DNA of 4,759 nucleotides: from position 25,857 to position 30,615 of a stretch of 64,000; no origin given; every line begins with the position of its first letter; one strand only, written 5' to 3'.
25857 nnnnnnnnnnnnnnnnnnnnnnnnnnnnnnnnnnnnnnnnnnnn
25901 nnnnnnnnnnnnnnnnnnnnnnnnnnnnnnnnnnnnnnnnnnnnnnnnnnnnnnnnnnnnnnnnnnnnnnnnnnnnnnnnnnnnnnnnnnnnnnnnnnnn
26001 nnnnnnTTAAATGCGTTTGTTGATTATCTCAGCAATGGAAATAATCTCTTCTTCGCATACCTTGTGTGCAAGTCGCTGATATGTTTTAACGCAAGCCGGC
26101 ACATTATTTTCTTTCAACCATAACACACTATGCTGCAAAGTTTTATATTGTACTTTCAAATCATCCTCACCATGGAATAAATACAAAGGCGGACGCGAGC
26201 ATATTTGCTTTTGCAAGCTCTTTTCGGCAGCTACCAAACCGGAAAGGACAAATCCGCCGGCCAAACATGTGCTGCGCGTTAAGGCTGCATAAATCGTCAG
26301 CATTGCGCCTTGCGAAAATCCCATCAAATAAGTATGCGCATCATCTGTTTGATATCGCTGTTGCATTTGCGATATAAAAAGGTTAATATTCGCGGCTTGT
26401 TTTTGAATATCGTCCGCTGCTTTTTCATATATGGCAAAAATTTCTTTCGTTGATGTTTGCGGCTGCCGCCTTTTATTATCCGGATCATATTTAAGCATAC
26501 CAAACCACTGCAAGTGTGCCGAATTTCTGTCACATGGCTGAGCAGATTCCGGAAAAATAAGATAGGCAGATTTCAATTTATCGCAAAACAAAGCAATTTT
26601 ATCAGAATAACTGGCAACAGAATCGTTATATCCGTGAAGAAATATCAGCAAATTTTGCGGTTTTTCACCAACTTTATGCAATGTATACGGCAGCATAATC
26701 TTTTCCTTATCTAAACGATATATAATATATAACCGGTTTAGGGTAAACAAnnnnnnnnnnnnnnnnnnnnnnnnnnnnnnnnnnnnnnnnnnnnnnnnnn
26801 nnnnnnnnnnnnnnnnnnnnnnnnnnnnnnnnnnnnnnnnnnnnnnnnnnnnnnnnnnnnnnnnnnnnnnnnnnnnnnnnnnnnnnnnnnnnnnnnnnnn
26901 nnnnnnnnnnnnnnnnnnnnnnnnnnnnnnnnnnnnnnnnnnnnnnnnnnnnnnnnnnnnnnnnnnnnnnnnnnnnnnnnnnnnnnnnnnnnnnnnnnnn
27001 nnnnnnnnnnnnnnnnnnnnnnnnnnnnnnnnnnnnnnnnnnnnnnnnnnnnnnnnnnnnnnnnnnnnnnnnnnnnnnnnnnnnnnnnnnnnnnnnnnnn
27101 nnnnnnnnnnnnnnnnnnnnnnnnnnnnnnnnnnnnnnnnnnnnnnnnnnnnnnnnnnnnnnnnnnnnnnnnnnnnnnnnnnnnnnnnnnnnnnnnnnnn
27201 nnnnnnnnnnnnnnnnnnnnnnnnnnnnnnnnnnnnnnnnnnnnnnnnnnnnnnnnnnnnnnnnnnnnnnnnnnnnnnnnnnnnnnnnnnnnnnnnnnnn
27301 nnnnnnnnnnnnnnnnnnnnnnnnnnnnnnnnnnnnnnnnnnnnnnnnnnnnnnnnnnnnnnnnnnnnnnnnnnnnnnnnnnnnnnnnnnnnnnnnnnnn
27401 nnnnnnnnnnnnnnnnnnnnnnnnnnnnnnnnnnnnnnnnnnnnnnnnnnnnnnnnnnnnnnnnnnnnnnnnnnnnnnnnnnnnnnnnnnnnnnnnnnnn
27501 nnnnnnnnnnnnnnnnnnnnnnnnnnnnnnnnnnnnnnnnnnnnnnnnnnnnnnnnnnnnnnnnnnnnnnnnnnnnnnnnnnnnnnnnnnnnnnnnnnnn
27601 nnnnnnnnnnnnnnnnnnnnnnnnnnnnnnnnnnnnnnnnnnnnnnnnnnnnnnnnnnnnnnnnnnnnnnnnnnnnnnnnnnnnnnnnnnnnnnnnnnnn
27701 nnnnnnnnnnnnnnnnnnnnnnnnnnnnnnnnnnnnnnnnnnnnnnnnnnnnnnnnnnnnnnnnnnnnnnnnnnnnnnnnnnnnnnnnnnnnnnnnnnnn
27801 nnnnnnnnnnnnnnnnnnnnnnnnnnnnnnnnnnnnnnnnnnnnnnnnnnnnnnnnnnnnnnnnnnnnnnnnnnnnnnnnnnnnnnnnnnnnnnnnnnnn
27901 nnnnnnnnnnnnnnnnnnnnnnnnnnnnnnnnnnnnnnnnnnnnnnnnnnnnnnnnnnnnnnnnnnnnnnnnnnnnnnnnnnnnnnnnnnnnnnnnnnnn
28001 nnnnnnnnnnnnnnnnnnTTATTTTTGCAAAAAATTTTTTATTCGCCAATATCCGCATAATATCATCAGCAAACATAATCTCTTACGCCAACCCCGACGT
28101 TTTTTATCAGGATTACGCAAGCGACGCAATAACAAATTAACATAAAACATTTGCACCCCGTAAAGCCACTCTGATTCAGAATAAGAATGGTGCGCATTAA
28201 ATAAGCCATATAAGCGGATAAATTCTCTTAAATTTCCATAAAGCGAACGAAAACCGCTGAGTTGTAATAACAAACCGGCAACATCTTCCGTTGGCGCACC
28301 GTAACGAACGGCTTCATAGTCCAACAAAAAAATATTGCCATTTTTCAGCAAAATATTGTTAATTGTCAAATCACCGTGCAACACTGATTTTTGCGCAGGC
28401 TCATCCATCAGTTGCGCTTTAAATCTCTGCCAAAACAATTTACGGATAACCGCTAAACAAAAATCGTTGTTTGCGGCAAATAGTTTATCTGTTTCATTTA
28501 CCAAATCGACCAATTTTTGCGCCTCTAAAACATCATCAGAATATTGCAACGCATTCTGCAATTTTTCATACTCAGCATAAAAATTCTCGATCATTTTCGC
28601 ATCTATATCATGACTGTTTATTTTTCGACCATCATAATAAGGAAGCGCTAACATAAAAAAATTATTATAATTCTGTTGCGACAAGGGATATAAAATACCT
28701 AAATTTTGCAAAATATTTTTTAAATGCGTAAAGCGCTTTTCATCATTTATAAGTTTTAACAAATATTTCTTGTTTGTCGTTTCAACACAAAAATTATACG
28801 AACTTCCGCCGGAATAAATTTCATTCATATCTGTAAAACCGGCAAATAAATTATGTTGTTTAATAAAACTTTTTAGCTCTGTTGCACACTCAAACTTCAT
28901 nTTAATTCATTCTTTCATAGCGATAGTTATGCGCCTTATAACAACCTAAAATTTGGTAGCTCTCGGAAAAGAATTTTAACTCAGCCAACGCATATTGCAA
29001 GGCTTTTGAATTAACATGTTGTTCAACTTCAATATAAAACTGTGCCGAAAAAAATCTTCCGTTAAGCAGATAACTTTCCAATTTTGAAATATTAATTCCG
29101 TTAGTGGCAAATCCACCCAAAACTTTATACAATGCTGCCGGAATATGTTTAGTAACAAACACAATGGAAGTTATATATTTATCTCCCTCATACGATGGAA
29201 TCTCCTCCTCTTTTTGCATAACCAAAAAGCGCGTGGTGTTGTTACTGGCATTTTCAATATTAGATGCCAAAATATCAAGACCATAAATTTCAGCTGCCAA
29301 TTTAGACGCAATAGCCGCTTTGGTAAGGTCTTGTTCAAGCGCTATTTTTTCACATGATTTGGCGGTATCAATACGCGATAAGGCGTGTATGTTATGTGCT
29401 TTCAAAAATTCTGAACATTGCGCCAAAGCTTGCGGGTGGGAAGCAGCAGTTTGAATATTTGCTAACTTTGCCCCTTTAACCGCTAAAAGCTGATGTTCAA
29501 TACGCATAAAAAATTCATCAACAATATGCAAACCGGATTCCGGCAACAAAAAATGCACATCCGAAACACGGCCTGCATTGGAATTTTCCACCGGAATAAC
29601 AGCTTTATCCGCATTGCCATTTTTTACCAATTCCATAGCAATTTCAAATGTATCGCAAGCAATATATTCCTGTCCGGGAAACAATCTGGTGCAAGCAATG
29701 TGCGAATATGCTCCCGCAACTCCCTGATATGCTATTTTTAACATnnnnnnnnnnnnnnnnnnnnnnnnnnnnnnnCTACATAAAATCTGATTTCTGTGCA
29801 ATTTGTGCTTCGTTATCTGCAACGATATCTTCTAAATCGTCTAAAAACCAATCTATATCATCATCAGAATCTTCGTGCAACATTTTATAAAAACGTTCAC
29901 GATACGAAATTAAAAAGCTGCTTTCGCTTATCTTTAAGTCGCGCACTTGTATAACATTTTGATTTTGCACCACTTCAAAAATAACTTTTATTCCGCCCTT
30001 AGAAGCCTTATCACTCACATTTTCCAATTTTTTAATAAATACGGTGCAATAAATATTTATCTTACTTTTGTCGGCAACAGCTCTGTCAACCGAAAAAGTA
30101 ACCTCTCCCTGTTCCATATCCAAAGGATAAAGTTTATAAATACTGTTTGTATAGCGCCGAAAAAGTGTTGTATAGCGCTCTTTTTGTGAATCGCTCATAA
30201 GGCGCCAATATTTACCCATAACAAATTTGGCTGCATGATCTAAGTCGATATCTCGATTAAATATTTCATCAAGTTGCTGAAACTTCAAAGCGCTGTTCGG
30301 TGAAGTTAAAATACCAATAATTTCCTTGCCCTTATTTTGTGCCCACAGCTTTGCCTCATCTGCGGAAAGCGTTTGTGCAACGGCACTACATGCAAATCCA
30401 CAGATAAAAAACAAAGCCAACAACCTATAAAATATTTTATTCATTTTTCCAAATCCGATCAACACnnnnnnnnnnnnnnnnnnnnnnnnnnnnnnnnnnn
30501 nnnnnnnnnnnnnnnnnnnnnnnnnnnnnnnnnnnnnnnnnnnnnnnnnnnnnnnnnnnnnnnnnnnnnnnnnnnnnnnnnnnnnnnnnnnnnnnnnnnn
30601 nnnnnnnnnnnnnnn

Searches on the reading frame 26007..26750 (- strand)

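Call 46: search_protein_families(library=pfam, proteins=[window:26007-26750:-], max_evalue=0.001)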
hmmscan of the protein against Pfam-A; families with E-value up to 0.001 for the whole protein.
window:26007-26750:- (247 aa): 6 families
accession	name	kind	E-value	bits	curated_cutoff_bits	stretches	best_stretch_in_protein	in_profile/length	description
PF02230.22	Abhydrolase_2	-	2.6e-27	96.5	23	1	28-246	10-216/217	Phospholipase/Carboxylesterase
PF03959.19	FSH1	-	3.7e-07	30.5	21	1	35-157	7-120/211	Serine hydrolase (FSH1)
PF12146.15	Hydrolase_4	-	2.1e-06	27.7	27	0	113-171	53-108/239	Serine aminopeptidase, S33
PF01738.24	DLH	-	4e-05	23.7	21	1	95-230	52-187/217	Dienelactone hydrolase family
PF20434.5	BD-FAE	-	0.00014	21.9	26.8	0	124-160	75-111/215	BD-FAE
PF00326.27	Peptidase_S9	-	0.00092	19.2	22.6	0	185-232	143-190/213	Prolyl oligopeptidase family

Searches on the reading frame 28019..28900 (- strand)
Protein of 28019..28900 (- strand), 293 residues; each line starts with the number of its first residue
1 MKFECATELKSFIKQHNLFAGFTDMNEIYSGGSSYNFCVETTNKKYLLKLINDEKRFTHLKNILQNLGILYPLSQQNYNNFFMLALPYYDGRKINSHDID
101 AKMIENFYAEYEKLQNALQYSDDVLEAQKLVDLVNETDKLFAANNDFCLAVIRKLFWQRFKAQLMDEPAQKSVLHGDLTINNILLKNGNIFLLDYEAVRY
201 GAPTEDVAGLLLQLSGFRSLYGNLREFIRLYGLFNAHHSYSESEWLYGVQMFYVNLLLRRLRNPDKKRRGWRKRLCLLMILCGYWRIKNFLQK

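Call 46: search_protein_families(library=pfam, proteins=[window:28019-28900:-], max_evalue=0.001)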
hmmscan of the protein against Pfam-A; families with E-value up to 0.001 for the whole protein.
window:28019-28900:- (293 aa): 3 families
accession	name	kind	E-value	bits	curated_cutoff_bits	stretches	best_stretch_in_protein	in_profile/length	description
PF01636.29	APH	-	9.9e-11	42.3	23.2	1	27-213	4-211/239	Phosphotransferase enzyme family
PF02958.26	EcKL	-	5.1e-06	26.5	22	1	131-231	175-281/294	Ecdysteroid kinase-like family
PF19974.5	TCAD9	-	0.00013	21.8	40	1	171-214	297-341/429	Ternary complex associated domain 9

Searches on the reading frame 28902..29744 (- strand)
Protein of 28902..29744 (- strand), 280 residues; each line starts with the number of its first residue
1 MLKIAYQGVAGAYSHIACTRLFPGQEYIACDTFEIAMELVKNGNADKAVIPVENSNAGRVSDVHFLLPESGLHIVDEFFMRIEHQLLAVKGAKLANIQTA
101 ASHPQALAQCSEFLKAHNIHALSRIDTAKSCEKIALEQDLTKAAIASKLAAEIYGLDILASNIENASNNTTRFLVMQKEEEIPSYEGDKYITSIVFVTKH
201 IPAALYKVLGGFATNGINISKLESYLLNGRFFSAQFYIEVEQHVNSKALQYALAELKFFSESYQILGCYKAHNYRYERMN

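Call 46: search_protein_families(library=pfam, proteins=[window:28902-29744:-], max_evalue=0.001)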
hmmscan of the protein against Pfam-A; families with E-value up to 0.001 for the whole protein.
window:28902-29744:- (280 aa): 1 family
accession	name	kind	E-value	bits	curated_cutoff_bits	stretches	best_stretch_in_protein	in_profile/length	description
PF00800.23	PDT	-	5.1e-57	193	25.2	1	4-180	1-180/181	Prephenate dehydratase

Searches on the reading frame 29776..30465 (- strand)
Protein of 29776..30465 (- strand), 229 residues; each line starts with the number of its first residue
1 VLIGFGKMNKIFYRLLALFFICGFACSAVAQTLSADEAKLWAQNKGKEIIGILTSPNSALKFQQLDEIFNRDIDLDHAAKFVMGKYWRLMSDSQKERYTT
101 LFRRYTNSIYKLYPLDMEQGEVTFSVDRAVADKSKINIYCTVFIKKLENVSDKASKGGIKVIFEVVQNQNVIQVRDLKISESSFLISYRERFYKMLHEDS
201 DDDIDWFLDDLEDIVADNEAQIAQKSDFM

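Call 47: search_protein_families(library=pfam, proteins=[window:29776-30465:-], max_evalue=0.001)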
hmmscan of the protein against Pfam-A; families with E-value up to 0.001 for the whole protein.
window:29776-30465:- (229 aa): 1 family
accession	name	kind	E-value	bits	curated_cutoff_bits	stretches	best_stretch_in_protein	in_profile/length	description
PF05494.18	MlaC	-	3.7e-16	59.8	26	1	51-212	9-165/166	MlaC protein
